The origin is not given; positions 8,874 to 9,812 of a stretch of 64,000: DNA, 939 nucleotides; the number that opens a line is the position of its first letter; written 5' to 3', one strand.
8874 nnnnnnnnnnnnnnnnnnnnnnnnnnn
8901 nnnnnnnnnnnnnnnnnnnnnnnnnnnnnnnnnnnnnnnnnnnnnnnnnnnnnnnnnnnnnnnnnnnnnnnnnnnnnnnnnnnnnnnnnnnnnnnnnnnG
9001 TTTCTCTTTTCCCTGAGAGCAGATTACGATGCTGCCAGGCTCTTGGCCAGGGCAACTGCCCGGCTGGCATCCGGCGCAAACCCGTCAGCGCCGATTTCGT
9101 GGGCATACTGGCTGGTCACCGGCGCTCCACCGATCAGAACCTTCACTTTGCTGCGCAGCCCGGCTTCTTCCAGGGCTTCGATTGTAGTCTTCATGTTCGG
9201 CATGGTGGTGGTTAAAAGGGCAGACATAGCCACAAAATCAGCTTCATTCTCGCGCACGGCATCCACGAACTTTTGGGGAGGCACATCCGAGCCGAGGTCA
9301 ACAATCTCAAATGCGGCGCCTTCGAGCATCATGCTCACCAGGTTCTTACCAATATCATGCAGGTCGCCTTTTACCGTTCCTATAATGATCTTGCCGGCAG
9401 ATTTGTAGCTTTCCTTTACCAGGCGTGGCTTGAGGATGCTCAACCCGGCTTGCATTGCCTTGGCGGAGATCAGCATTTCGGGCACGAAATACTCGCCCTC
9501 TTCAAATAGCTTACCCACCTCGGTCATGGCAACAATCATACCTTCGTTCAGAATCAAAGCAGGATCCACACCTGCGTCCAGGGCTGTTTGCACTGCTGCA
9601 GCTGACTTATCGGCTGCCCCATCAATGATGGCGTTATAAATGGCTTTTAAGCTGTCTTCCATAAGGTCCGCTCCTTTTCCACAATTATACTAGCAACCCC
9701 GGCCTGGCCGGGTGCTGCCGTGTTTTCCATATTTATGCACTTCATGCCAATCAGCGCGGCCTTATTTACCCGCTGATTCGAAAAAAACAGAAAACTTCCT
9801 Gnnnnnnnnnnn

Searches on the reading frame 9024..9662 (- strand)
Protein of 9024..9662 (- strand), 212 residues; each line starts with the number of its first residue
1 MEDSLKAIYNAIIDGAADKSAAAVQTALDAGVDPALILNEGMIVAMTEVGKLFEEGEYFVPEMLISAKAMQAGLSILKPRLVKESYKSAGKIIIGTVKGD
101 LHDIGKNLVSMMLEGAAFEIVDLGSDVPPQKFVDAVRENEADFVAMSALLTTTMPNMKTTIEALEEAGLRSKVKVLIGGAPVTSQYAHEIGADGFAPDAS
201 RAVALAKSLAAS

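Call 4: search_protein_families(library=pfam, proteins=[window:9024-9662:-])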
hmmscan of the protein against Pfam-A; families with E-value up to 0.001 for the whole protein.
window:9024-9662:- (212 aa): 2 families
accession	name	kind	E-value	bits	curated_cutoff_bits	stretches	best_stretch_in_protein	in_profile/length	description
PF02310.24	B12-binding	-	8.5e-29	100.3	32.1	1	90-203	1-120/121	B12 binding domain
PF02607.22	B12-binding_2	-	2e-22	79.6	23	1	6-78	3-74/74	B12 binding domain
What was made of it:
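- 9024..9662 (-): Cognate corrinoid protein (B12-binding_2 cap plus B12-binding Rossmann domain). PF02607 and PF02310 (call 4).
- On Pyl-dependent monomethylamine methyltransferase (MtmB sensu stricto): 9024..9662, PF02607 plus PF02310 (call 4)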

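Call 20: search_protein_families(library=ncbifam, proteins=[window:9024-9662:-], max_evalue=0.001)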
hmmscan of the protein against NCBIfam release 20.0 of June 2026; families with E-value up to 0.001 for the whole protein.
window:9024-9662:- (212 aa): 15 families
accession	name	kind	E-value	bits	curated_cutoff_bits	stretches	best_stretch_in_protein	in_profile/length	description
NF047996.1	corrin_MtgC_2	exception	1.9e-67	226.8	370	1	1-210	1-210/212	glycine betaine-specific corrinoid protein MtgC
TIGR02370.1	pyl_corrinoid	subfamily_domain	5.9e-64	215.1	215.3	1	9-202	3-197/197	methyltransferase cognate corrinoid protein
NF041607.1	dimeth_corrin_MtbC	equivalog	8.9e-60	201.7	350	1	9-208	2-201/203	dimethylamine corrinoid protein MtbC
NF047995.1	corrinoid_MtgC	exception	3.7e-56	190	310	1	1-211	1-214/215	glycine betaine-specific corrinoid protein MtgC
TIGR02082.1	metH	equivalog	6.6e-43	146.6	1010.85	1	9-209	651-857/1182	methionine synthase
NF040669.1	MtaC2_Meth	equivalog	4.3e-42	144.3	450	1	2-209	40-245/267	methanol--corrinoid protein MtaC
NF040655.1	MtaC_Meth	equivalog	7.5e-41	139.8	420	1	3-209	34-237/253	methanol--corrinoid protein MtaC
NF007024.0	PRK09490.1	equivalog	5.7e-35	120.4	1497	1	10-209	667-875/1234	methionine synthase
NF002612.0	PRK02261.1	equivalog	1.2e-13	50.8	110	1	90-186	4-99/148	methylaspartate mutase subunit S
TIGR01501.1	MthylAspMutase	equivalog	5.6e-11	42.3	135.8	1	92-185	4-96/134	methylaspartate mutase subunit S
NF052385.1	Lys_5_6_beta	equivalog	1.1e-10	41.6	280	1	117-198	138-223/241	lysine 5,6-aminomutase subunit beta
NF040743.1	ornith_mutase_E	equivalog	1.3e-10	39.9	800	1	87-196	593-709/730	D-ornithine 4,5-aminomutase subunit OraE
NF052513.1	TransRegCarH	equivalog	8.7e-09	35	400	1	7-193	86-262/274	HTH-type transcriptional repressor CarH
TIGR00640.1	acid_CoA_mut_C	subfamily_domain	8.4e-06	25.8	57.45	1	91-185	4-96/132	methylmalonyl-CoA mutase C-terminal domain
NF006944.0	PRK09426.1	equivalog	0.00093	17.2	876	1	89-192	589-693/721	methylmalonyl-CoA mutase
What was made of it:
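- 9024..9662 (-): NCBIfam pyl_corrinoid TIGR02370 scores 215.1 bits, just under its 215.3-bit cutoff; the MtgC, MtbC and MtaC models also match but below their cutoffs (call 20)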
